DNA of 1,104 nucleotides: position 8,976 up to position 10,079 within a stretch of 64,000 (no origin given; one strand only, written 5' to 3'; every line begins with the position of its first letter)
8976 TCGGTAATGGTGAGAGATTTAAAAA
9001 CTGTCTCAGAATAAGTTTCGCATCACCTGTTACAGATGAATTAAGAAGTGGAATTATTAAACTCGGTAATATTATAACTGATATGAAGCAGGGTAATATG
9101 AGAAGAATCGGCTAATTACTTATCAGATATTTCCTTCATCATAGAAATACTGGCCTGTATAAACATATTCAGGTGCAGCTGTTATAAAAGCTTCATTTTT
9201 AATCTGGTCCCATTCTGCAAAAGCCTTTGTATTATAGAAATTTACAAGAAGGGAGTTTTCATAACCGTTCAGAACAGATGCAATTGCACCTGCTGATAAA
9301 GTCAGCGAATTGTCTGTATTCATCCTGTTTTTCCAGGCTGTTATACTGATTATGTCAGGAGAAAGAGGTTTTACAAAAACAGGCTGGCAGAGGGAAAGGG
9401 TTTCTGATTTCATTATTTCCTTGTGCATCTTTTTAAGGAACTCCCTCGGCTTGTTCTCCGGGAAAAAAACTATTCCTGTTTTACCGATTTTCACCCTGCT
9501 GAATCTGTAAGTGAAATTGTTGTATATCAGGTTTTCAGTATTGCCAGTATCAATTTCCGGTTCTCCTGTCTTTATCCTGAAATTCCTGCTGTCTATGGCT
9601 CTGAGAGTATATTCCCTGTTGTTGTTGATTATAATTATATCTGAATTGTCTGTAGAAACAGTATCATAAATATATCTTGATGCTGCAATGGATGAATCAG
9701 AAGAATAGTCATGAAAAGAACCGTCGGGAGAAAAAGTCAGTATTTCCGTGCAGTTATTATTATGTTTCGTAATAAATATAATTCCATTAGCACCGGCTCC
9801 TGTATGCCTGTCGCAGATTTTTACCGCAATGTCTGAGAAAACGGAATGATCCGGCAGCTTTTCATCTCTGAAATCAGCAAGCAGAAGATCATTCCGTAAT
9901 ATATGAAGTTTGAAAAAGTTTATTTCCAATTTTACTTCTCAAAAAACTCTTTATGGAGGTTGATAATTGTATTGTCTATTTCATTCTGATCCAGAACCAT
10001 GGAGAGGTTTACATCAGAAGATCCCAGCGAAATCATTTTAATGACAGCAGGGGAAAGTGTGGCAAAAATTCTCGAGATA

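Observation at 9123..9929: DapF-like protein next to lysC has both catalytic cysteines replaced by serine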

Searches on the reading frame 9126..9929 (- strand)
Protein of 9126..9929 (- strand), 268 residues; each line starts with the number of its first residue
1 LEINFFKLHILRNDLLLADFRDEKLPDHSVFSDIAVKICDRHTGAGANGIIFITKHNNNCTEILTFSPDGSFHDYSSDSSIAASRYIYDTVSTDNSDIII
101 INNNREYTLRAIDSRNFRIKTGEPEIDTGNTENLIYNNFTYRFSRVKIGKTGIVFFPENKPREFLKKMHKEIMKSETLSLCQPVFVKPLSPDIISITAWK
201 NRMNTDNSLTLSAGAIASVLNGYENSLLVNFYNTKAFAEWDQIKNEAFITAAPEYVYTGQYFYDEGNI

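Call 3: search_protein_families(library=pfam, proteins=[window:9126-9929:-], max_evalue=1)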
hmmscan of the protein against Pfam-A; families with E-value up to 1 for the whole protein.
window:9126-9929:- (268 aa): 2 families
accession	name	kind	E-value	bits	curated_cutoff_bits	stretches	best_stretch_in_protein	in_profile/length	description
PF01678.24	DAP_epimerase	-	3.9e-05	24.1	34.7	1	6-124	2-118/121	Diaminopimelate epimerase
PF23401.1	HTH_Card1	-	0.093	13.4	27.8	1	218-250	28-60/87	Card1 hinge domain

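Call 4: search_protein_families(library=ncbifam, proteins=[window:9126-9929:-], max_evalue=1)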
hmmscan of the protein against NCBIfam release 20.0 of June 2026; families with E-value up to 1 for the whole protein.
window:9126-9929:- (268 aa): 1 family
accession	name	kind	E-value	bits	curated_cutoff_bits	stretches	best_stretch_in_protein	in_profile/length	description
TIGR00652.1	DapF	equivalog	6.1e-14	52.1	114.65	1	3-261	1-268/270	diaminopimelate epimerase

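Call 5: search_solved_structures(query=window:9126-9929:-, max_evalue=10, show_alignments=3)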
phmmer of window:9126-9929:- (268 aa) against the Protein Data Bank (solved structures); distinct sequences matched with E-value up to 10: 14.
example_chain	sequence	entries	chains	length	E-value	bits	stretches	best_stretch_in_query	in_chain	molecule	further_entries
9mro_A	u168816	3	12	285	4.8e-11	46.1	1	1-81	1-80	Diaminopimelate epimerase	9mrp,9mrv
2otn_A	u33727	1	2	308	2.8e-09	40.3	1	3-223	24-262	Diaminopimelate epimerase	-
3ejx_A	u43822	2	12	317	4.3e-09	39.7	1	3-90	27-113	Diaminopimelate epimerase, chloroplastic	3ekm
5h2g_A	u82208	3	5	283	0.0048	19.9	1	3-82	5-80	Diaminopimelate epimerase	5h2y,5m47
2q9h_A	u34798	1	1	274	0.015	18.3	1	4-127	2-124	Diaminopimelate epimerase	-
6d13_A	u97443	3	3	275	0.034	17.1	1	4-127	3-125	Diaminopimelate epimerase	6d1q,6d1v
5ygu_A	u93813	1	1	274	0.045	16.7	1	4-127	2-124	Diaminopimelate epimerase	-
4ijz_A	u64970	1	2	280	0.047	16.6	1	4-127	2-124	Diaminopimelate epimerase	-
4ik0_A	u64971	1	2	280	0.048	16.6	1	4-127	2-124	Diaminopimelate epimerase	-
2q9j_A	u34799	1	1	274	0.06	16.3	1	4-127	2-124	Diaminopimelate epimerase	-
1gqz_A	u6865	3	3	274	0.07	16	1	4-127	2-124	DIAMINOPIMELATE EPIMERASE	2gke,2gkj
1bwz_A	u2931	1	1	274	0.096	15.6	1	4-127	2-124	PROTEIN (DIAMINOPIMELATE EPIMERASE)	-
6vck_A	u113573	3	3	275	0.24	14.3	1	4-127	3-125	Diaminopimelate epimerase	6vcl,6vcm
7yyl_E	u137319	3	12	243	1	12.2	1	93-147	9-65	Putative CoA-substrate-specific enzyme activase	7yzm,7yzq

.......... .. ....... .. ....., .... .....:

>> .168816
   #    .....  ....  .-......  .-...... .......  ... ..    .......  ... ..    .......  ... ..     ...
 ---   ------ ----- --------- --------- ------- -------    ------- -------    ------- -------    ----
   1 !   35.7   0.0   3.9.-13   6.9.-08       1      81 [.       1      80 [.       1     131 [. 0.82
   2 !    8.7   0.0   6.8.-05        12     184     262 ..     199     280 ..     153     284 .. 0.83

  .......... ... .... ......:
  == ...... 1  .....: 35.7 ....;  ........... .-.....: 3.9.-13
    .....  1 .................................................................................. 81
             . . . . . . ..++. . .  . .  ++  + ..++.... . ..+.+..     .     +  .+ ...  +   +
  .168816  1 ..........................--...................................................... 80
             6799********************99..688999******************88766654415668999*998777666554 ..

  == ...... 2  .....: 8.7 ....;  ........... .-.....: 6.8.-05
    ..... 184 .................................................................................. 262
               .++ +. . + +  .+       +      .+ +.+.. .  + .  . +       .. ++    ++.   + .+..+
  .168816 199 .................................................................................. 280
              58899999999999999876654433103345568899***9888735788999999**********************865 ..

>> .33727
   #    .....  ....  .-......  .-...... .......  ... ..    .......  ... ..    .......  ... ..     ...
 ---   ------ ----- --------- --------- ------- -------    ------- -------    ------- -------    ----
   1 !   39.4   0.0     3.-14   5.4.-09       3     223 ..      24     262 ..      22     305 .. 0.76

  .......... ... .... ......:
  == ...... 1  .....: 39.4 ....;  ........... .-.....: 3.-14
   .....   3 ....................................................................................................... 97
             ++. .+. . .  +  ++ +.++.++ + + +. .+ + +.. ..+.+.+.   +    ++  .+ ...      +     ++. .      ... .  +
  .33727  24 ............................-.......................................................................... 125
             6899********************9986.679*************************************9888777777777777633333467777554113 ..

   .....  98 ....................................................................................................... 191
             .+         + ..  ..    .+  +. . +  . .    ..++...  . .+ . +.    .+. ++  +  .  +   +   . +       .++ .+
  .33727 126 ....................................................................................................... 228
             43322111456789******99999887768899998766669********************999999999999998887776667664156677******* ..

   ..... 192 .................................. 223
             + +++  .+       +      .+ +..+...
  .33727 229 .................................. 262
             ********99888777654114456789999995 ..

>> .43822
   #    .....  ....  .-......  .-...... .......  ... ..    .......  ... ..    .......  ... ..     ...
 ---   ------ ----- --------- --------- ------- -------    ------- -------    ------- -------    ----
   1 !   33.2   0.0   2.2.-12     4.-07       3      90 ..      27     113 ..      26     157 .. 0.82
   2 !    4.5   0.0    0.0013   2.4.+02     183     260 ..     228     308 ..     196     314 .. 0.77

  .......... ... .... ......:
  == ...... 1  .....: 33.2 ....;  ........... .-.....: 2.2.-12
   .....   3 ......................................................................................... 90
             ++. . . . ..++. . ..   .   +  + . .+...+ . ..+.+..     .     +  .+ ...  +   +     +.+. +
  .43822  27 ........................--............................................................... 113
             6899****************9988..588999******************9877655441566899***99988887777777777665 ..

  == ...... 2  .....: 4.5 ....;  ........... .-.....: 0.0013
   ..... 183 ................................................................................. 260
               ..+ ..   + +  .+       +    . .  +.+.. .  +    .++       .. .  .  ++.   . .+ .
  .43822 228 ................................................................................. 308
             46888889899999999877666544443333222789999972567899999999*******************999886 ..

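Call 6: find_homologous_proteins(query=window:9126-9929:-, max_evalue=0.001)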
Query window:9126-9929:- (268 aa): 11 proteins with E <= 0.001 among 492 candidates.
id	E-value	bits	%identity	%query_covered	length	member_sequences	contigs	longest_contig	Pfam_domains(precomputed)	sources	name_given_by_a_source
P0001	6.2e-177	605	100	100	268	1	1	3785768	-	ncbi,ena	-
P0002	3.6e-142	491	84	99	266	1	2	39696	PF01678.25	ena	-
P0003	4.4e-140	484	80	99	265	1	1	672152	-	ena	-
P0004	1.3e-134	466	74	99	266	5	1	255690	-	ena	-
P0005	1.9e-134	465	78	99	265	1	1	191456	-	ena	-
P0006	1.7e-128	446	73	99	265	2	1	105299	PF01678.25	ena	-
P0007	2.2e-128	445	71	99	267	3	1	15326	-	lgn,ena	-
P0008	3.7e-128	445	72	99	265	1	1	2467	-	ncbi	-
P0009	1.0e-123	430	73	93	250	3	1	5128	PF01678.25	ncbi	-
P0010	6.5e-109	382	62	99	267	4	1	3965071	-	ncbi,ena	-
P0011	5.9e-73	264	46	100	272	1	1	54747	-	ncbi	-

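Call 9: find_encoding_contigs(protein=P0001, flank=10000, max_places=3)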
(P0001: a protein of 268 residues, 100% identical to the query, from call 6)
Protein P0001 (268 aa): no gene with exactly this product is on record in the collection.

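Call 10: find_related_loci(query=A1, collection=genome_contigs, flank=10000)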
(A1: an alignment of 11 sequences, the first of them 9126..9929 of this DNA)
Query A1 (268 aa) in genome_contigs; peptide patterns used: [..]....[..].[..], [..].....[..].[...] (x = any residue, [..] = any of these).
78 stretches matched a pattern; 5 encode a relative of the query (tblastn E <= 1e-3); 5 distinct loci.
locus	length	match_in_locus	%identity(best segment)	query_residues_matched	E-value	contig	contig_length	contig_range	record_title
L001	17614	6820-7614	72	1-265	7e-136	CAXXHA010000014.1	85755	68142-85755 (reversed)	MAG: Spirochaetia bacterium isolate 4b612f34-177e-4c5c-b08e-3e7ec00fbc00 genome assembly, contig: contig_14, whole genom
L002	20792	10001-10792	62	1-264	4e-117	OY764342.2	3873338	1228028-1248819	MAG: Spirochaetia bacterium isolate 9506cec9-e293-4340-b26d-6248213b6694 genome assembly, chromosome: 1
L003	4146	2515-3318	43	1-265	4e-69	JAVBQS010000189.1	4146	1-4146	MAG: Spirochaetia bacterium isolate EPI_MAG_00173 c_000000615751, whole genome shotgun sequence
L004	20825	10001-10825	20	3-260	6e-8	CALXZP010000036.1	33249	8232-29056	MAG: uncultured Clostridia bacterium isolate E14__bin165 genome assembly, contig: E14__k127_49173, whole genome shotgun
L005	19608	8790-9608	20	5-260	9e-6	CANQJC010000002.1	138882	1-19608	MAG: uncultured Clostridia bacterium isolate Lapin-027__bin33 genome assembly, contig: Lapin-027__NODE_52_length_138882_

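Call 24: predict_structure(alignment_id=A1)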
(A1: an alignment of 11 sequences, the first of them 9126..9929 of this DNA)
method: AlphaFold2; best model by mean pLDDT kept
length: 268 residues; sequences in the alignment: 11
mean_pLDDT: 77.7   pTM: 0.76
mean pLDDT of the five models: 77.7, 75.3, 55.0, 53.0, 32.5
residues with pLDDT >= 90: 34; 70-90: 177; 50-70: 42; < 50: 15
segments of 3 or more residues with pLDDT < 50: 1-5, 259-268
pLDDT, mean of each block of 10 residues (from residue 1): 57 83 73 87 76 90 90 79 88 82 90 88 76 72 76 70 82 78 79 76 71 81 78 75 90 64 41
secondary structure, 60 per line:
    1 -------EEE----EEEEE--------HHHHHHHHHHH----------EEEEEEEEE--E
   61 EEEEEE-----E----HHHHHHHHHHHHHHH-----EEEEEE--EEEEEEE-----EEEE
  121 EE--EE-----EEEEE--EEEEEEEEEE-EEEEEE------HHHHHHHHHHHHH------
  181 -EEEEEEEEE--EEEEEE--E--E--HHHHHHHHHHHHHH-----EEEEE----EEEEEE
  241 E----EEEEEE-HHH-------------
elements in order: E8-10 E15-19 H28-38 E49-57 E60-66 H77-91 E97-102 E105-111 E117-122 E132-136 E139-148 E150-155 H162-174 E182-190 E193-198 H207-220 E226-230 E235-241 E246-251

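Call 27: fold_search(model_id=the predicted structure, library=pdb)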
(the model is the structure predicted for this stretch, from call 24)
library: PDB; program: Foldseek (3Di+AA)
matches with E <= 10: 521; with E <= 0.001: 85
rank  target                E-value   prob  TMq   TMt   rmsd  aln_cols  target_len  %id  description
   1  2otn_B                1.4e-15  1.00  0.74  0.70   3.8       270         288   20  Crystal structure of the catalytically active form of diaminopimelate epimerase from Bacillus anthracis (released 2008-03-04)
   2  9mro_A                2.2e-15  1.00  0.71  0.69   4.6       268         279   20  Crystal structures of a cyanobacterial DAP epimerase bound to either D,L-aziDAP or D,L-alpha-methyl DAP (released 2025-07-16)
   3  2otn_A                2.4e-15  1.00  0.79  0.73   3.5       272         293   18  Crystal structure of the catalytically active form of diaminopimelate epimerase from Bacillus anthracis (released 2008-03-04)
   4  3ejx_B                1.2e-14  1.00  0.69  0.65   4.9       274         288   21  Crystal structure of diaminopimelate epimerase from Arabidopsis thaliana in complex with LL-AziDAP (released 2009-02-17)
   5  7vdy_A                1.3e-14  1.00  0.77  0.72   3.7       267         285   14  Crystal structure of O-ureidoserine racemase (released 2021-12-15)
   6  2q9h                  1.5e-14  1.00  0.70  0.69   4.4       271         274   15  Crystal structure of the C73S mutant of diaminopimelate epimerase (released 2007-10-23)
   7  6d13_A                2.0e-14  1.00  0.77  0.75   3.7       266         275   15  Crystal structure of E.coli RppH-DapF complex (released 2018-05-23)
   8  4ik0_B                2.1e-14  1.00  0.77  0.75   3.7       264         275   16  Crystal structure of diaminopimelate epimerase Y268A mutant from Escherichia coli (released 2013-02-20)
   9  1gqz                  2.8e-14  1.00  0.71  0.70   4.4       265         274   16  Refinement of Haemophilus influenzae Diaminopimelate epimerase at 1.7A (released 2003-06-12)
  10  7vdy_B                3.4e-14  1.00  0.72  0.70   4.3       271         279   14  Crystal structure of O-ureidoserine racemase (released 2021-12-15)
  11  2q9j                  3.6e-14  1.00  0.71  0.70   4.4       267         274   15  Crystal structure of the C217S mutant of diaminopimelate epimerase (released 2007-10-23)
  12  3ejx_A                3.8e-14  1.00  0.69  0.65   4.9       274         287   21  Crystal structure of diaminopimelate epimerase from Arabidopsis thaliana in complex with LL-AziDAP (released 2009-02-17)
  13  3ejx_D                5.1e-14  1.00  0.70  0.63   4.8       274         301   21  Crystal structure of diaminopimelate epimerase from Arabidopsis thaliana in complex with LL-AziDAP (released 2009-02-17)
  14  4ijz_A                5.7e-14  1.00  0.77  0.76   3.7       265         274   16  Crystal structure of diaminopimelate epimerase from Escherichia coli (released 2013-02-20)
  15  4ijz_B                6.4e-14  1.00  0.76  0.75   3.2       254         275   13  Crystal structure of diaminopimelate epimerase from Escherichia coli (released 2013-02-20)
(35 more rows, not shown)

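Call 29: find_encoding_contigs(protein=P0010, flank=10000, max_places=2)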
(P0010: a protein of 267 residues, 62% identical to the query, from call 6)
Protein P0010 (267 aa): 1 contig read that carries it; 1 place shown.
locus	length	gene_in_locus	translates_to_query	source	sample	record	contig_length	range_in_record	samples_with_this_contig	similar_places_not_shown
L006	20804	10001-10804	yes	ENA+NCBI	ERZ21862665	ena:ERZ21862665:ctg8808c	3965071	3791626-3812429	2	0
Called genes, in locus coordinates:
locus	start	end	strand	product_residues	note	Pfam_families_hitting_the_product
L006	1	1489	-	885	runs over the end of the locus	PF01326:PPDK_N, PF00391:PEP-utilizers, PF02896:PEP-utilizers_C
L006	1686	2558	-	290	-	PF00140:Sigma70_r1_2, PF04542:Sigma70_r2, PF04539:Sigma70_r3, PF04545:Sigma70_r4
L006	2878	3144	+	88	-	PF00166:Cpn10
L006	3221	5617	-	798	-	PF00270:DEAD (weak), PF13307:Helicase_C_2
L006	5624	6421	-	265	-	PF01048:PNP_UDP_1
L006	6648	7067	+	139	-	PF12663:DUF3788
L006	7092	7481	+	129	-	PF00903:Glyoxalase, PF13669:Glyoxalase_4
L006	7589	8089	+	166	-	-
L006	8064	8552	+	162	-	PF13302:Acetyltransf_3, PF13420:Acetyltransf_4, PF00583:Acetyltransf_1, PF13673:Acetyltransf_10 (weak), PF13508:Acetyltransf_7 (weak)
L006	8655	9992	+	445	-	PF00696:AA_kinase, PF22468:ACT_9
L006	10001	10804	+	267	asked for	-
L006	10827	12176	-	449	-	PF00072:Response_reg, PF00158:Sigma54_activat, PF14532:Sigma54_activ_2, PF07724:AAA_2 (weak), PF07728:AAA_5 (weak), PF25601:AAA_lid_14, PF02954:HTH_8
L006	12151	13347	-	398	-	PF00989:PAS (weak), PF13188:PAS_8 (weak), PF13426:PAS_9 (weak), PF00512:HisKA, PF02518:HATPase_c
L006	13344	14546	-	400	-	PF13177:DNA_pol3_delta2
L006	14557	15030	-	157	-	PF02674:Colicin_V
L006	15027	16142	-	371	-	PF03033:Glyco_transf_28, PF04101:Glyco_tran_28_C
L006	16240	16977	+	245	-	PF20380:DUF6675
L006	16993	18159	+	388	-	PF07690:MFS_1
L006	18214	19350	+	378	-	PF01547:SBP_bac_1, PF13416:SBP_bac_8, PF13531:SBP_bac_11, PF13343:SBP_bac_6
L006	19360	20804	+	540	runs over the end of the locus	PF00528:BPD_transp_1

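Call 30: find_encoding_contigs(protein=P0011, flank=10000, max_places=2)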
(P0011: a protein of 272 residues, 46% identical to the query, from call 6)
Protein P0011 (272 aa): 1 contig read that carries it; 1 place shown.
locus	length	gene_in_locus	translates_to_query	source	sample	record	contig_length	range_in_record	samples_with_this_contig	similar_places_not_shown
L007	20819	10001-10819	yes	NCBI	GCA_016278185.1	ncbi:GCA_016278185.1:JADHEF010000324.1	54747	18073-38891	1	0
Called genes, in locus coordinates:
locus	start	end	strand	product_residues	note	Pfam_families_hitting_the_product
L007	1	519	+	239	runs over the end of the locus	-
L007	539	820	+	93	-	-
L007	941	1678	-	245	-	PF00730:HhH-GPD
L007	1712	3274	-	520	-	PF00391:PEP-utilizers, PF02896:PEP-utilizers_C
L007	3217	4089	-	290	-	PF01326:PPDK_N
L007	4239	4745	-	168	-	PF04539:Sigma70_r3, PF04545:Sigma70_r4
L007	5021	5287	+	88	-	PF00166:Cpn10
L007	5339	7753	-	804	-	PF00270:DEAD (weak), PF04851:ResIII (faint), PF13307:Helicase_C_2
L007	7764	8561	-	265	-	PF01048:PNP_UDP_1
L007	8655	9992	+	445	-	PF00696:AA_kinase, PF22468:ACT_9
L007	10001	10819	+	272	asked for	-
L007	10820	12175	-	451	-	PF00072:Response_reg, PF20161:VpsR (weak), PF00158:Sigma54_activat, PF14532:Sigma54_activ_2, PF07724:AAA_2 (weak), PF07728:AAA_5, PF25601:AAA_lid_14, PF02954:HTH_8, +1 more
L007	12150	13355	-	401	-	PF00989:PAS (weak), PF08448:PAS_4 (weak), PF13188:PAS_8 (weak), PF13426:PAS_9 (faint), PF00512:HisKA, PF02518:HATPase_c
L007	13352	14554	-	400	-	PF13177:DNA_pol3_delta2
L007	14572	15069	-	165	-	PF02674:Colicin_V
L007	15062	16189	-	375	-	PF03033:Glyco_transf_28, PF04101:Glyco_tran_28_C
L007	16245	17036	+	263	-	PF20380:DUF6675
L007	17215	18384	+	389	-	PF07690:MFS_1, PF12832:MFS_1_like (weak)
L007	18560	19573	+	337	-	PF01547:SBP_bac_1, PF13416:SBP_bac_8, PF13531:SBP_bac_11, PF13343:SBP_bac_6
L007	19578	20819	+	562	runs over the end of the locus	PF00528:BPD_transp_1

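Call 32: list_cluster_members(proteins=[P0001, P0010, P0011, P0008, P0009])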
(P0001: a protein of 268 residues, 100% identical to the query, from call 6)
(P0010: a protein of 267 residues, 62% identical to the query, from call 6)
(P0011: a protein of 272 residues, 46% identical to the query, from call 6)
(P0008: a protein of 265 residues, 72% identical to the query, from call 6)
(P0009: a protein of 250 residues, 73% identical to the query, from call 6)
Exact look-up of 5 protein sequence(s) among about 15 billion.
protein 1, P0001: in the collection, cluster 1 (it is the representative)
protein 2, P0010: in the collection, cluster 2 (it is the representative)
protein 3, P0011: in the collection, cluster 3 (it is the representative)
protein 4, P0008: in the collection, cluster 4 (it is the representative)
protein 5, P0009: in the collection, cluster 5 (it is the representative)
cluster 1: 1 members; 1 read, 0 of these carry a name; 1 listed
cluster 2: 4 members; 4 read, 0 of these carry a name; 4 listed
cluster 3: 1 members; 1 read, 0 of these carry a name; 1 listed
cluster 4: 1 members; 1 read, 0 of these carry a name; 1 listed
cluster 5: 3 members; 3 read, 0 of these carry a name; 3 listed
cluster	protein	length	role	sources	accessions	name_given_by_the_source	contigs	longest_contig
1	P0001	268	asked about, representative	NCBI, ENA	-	-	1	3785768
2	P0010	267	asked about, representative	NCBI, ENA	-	-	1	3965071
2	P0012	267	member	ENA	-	-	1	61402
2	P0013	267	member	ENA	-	-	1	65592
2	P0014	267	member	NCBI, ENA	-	-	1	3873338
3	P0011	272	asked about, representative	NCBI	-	-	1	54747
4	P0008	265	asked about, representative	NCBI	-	-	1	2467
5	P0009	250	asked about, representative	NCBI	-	-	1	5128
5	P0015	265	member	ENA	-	-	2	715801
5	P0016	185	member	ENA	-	-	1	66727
